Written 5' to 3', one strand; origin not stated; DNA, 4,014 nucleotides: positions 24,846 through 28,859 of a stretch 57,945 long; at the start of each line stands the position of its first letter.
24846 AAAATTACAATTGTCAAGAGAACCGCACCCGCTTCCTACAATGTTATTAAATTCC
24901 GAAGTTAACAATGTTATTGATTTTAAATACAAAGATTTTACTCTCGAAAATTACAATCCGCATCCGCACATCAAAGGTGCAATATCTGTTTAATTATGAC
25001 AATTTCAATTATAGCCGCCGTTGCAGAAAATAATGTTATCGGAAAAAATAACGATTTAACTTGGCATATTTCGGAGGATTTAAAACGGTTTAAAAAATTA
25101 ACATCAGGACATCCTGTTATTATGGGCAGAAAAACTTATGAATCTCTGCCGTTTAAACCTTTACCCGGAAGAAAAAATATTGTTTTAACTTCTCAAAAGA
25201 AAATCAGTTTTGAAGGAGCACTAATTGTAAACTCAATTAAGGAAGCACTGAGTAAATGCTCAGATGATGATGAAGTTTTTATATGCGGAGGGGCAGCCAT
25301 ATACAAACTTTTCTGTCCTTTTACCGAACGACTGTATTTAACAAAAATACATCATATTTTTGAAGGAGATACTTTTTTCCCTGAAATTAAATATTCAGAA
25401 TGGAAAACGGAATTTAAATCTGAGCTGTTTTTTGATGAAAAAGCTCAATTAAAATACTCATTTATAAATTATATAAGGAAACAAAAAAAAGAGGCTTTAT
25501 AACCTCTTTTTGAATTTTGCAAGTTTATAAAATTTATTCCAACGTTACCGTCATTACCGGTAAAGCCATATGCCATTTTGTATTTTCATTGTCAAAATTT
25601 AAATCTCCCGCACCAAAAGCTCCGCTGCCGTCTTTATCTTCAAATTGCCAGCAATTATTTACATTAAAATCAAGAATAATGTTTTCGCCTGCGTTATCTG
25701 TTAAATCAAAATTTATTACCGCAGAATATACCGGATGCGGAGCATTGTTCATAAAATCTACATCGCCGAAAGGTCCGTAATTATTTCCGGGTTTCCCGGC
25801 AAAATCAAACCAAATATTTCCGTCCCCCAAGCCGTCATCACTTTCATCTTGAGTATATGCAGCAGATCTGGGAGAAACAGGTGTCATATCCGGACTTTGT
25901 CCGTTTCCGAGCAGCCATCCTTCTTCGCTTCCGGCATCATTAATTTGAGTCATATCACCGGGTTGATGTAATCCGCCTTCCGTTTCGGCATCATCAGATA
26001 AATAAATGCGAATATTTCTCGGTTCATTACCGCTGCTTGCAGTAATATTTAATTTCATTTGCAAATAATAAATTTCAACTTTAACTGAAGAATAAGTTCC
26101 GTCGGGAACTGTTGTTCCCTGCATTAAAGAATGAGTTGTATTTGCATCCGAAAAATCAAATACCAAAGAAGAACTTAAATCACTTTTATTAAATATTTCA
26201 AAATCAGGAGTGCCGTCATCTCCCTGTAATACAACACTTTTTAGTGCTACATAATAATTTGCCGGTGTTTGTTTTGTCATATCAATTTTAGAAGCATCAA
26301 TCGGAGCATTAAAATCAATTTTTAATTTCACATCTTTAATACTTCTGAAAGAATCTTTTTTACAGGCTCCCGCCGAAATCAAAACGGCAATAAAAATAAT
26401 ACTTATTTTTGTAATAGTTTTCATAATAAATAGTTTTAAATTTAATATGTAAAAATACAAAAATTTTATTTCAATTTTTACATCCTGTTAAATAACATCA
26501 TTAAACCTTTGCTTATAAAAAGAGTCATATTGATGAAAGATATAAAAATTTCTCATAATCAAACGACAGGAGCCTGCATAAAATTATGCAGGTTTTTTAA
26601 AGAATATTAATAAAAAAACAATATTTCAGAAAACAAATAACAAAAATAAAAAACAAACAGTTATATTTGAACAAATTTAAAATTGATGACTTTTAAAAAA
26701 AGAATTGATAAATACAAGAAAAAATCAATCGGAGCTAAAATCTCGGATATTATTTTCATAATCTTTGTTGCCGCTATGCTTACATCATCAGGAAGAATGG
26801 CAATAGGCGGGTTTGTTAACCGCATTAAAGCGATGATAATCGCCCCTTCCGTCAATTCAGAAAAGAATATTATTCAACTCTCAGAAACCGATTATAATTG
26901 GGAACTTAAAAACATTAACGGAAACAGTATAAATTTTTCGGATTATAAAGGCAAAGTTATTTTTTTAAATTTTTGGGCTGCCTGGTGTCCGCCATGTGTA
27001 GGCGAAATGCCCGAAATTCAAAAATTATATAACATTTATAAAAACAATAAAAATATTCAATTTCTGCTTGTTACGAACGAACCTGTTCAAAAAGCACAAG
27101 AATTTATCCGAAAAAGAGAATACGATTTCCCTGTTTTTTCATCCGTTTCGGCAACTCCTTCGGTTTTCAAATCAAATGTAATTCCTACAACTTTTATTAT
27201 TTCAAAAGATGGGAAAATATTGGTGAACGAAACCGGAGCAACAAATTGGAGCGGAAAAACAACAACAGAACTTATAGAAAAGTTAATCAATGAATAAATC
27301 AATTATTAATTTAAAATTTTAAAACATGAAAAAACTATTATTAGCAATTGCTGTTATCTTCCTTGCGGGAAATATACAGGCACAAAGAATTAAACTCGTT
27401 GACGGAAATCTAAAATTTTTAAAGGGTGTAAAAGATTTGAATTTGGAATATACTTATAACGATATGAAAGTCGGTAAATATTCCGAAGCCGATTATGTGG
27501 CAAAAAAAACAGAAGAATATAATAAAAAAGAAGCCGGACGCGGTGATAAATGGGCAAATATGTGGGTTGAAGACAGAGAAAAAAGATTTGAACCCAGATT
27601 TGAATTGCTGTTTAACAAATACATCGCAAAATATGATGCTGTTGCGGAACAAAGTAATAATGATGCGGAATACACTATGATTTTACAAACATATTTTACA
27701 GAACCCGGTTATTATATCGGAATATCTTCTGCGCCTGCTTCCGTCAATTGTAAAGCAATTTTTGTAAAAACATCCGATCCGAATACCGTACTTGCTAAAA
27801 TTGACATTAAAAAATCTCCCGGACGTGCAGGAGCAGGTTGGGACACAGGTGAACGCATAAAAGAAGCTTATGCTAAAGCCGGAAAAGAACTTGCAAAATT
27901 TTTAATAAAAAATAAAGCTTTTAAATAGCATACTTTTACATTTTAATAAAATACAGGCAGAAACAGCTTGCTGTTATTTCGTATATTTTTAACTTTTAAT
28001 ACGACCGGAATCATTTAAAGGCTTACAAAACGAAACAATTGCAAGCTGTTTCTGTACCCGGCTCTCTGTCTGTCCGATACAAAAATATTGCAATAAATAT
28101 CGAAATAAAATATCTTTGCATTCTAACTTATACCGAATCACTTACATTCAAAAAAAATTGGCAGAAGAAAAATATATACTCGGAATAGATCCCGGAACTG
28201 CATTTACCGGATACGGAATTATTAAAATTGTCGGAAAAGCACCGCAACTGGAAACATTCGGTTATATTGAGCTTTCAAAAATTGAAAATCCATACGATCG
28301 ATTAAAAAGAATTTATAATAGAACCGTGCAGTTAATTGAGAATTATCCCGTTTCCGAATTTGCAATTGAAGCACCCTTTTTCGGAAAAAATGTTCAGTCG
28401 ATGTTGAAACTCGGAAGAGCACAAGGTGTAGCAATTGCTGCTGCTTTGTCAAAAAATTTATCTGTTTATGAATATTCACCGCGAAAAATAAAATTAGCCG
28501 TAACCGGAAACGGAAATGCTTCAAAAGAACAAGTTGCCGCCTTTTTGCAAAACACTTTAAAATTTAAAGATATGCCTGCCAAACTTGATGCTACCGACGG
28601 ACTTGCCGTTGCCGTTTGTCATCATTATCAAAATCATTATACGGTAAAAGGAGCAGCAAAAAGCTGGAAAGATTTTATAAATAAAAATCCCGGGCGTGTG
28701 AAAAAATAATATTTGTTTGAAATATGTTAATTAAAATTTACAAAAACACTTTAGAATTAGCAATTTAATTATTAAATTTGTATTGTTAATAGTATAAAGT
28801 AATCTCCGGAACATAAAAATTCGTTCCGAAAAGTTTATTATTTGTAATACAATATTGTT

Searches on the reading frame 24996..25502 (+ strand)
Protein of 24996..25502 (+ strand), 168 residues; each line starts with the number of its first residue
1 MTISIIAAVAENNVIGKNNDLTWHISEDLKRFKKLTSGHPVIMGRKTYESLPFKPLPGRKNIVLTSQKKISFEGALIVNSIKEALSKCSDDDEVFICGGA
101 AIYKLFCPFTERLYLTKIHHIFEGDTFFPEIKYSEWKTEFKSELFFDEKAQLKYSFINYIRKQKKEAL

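Call 58: search_protein_families(library=pfam, proteins=[window:24996-25502:+], max_evalue=0.000001)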
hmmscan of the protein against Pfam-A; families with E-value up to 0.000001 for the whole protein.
window:24996-25502:+ (168 aa): 1 family
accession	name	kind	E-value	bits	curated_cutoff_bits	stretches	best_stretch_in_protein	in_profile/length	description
PF00186.24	DHFR_1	-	2e-61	206.8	25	1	2-161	1-159/159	Dihydrofolate reductase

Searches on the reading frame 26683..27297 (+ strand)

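Call 58: search_protein_families(library=pfam, proteins=[window:26683-27297:+], max_evalue=0.000001)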
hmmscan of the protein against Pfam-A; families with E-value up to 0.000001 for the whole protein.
window:26683-27297:+ (204 aa): 3 families
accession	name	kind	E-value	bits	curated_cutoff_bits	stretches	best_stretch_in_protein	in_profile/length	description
PF00578.27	AhpC-TSA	-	1.4e-21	77.1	26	1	72-179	7-121/124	AhpC/TSA family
PF08534.16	Redoxin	-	1e-20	74.5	26.6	1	78-190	16-139/148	Redoxin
PF13905.12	Thioredoxin_8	-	2.7e-09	37.7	27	1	90-179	1-94/94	Thioredoxin-like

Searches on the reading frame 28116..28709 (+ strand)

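Call 58: search_protein_families(library=pfam, proteins=[window:28116-28709:+], max_evalue=0.000001)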
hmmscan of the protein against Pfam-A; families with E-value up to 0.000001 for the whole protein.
window:28116-28709:+ (197 aa): 1 family
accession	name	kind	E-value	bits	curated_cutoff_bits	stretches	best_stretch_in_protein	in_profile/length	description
PF02075.23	RuvC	-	7.5e-41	139.9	22.2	1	21-169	1-148/148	Crossover junction endodeoxyribonuclease RuvC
